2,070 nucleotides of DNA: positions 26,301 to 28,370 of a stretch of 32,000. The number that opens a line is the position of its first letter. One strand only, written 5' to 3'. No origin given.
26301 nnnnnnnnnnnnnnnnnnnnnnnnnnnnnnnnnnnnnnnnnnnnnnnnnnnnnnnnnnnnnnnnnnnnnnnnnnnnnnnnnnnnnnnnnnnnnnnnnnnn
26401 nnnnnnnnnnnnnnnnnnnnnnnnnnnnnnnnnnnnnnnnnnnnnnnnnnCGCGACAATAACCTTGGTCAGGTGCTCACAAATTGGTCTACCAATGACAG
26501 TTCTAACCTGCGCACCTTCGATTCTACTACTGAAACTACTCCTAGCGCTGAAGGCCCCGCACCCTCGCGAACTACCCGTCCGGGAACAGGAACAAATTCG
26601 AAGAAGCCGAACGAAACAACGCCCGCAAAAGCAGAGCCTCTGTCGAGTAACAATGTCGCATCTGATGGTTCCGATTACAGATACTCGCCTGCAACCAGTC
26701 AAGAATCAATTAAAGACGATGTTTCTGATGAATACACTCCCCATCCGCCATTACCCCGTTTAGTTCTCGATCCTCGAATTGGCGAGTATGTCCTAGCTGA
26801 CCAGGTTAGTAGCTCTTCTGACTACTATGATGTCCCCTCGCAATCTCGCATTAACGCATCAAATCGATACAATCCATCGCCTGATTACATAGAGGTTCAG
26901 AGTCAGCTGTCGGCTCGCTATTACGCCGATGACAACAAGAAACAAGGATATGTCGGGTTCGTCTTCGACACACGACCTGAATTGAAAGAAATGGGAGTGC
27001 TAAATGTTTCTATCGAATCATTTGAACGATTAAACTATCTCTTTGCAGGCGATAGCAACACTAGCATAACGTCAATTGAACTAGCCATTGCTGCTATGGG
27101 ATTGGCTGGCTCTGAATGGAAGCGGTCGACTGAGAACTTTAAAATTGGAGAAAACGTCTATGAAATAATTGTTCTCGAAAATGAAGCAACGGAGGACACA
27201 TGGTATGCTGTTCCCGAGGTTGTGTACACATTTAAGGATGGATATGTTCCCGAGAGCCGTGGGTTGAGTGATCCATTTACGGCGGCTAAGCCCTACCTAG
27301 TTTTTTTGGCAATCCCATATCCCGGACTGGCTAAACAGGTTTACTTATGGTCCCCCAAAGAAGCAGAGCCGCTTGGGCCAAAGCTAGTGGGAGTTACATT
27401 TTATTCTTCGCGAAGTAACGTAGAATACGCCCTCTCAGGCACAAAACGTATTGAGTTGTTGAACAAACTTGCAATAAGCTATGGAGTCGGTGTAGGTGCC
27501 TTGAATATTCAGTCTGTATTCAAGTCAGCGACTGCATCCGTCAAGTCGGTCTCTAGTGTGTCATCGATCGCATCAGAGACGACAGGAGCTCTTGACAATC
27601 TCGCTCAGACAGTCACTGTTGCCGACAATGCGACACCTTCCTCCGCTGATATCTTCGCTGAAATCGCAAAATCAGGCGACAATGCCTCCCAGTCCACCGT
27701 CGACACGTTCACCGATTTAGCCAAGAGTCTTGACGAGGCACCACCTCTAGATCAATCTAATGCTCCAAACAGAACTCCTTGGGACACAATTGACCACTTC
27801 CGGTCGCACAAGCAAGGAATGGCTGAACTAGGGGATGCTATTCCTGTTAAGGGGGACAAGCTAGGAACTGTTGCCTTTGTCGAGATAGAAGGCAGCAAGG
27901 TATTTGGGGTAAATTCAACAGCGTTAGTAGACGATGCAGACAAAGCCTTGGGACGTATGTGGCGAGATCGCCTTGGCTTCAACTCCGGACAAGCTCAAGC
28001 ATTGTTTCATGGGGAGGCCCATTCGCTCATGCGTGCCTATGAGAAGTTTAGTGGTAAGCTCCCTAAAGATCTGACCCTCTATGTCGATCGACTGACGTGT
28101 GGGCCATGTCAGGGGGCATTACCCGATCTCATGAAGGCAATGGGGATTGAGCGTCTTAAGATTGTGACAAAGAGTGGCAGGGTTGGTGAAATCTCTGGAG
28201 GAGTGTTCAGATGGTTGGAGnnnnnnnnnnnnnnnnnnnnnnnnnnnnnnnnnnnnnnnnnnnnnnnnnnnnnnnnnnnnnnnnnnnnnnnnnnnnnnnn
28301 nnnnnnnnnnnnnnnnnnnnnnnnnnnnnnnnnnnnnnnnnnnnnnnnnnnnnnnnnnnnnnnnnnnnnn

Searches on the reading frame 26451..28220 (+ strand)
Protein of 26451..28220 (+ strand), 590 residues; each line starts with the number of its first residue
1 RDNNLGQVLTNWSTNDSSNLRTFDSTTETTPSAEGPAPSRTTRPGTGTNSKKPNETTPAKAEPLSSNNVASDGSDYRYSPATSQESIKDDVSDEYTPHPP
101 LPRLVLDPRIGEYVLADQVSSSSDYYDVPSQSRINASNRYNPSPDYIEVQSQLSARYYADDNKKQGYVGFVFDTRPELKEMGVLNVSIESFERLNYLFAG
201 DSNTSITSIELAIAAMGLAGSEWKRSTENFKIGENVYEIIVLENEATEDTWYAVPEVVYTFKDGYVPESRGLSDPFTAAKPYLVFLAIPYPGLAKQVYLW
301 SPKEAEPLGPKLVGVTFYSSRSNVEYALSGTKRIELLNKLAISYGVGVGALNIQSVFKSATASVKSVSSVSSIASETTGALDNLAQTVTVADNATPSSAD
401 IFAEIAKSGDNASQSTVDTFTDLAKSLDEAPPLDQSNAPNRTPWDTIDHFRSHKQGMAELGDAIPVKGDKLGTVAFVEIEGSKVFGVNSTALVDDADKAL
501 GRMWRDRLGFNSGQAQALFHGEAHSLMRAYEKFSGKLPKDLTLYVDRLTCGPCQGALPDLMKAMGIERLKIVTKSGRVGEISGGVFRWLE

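Call 6: search_protein_families(library=pfam, proteins=[window:26451-28220:+], max_evalue=1)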
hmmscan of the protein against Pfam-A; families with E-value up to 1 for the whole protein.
window:26451-28220:+ (590 aa): 2 families
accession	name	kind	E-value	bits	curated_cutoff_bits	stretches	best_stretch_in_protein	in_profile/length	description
PF14437.12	MafB19-deam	-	1.6e-28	99.9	27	1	447-590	1-142/142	MafB19-like deaminase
PF06791.18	TMP_2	-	0.28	11.3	30.2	1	343-418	80-155/208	Prophage tail length tape measure protein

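Call 8: search_protein_families(library=ncbifam, proteins=[window:26451-28220:+], max_evalue=1)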
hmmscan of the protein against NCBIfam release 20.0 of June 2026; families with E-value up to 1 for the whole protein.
window:26451-28220:+ (590 aa): 0 families

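Call 9: search_protein_families(library=phrogs, proteins=[window:26451-28220:+], max_evalue=1)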
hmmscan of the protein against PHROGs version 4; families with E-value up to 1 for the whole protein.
window:26451-28220:+ (590 aa): 1 family
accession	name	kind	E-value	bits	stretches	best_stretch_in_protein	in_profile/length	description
phrog_20365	-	unknown function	0.086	13.9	1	93-121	26-54/58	-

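Call 88: search_solved_structures(query=window:26451-28220:+, max_evalue=0.1)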
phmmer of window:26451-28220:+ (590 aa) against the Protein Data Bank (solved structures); distinct sequences matched with E-value up to 0.1: 11.
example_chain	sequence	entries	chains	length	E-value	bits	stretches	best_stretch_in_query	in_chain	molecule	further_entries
8i3n_A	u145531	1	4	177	0.03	16.2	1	455-557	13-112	Cytosine deaminase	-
8i3o_A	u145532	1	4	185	0.033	16.1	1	455-557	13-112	Cytosine deaminase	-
1ysd_A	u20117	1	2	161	0.058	15.3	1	481-557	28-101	Cytosine deaminase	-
1ysb_A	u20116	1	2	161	0.058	15.3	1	481-557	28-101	Cytosine deaminase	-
8vlm_B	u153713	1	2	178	0.064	15.2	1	474-557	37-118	Cytosine deaminase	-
1ox7_A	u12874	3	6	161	0.065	15.1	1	491-557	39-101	Cytosine deaminase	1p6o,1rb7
1uaq_A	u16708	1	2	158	0.068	15.1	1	491-557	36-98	cytosine deaminase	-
8vlj_A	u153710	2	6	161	0.068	15.1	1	491-557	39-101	Cytosine deaminase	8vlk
9k1k_A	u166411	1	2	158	0.071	15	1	491-557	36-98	Cytosine deaminase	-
2o3k_A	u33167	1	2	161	0.078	14.9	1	481-557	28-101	Cytosine deaminase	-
8vll_A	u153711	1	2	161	0.087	14.7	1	491-557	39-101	Cytosine deaminase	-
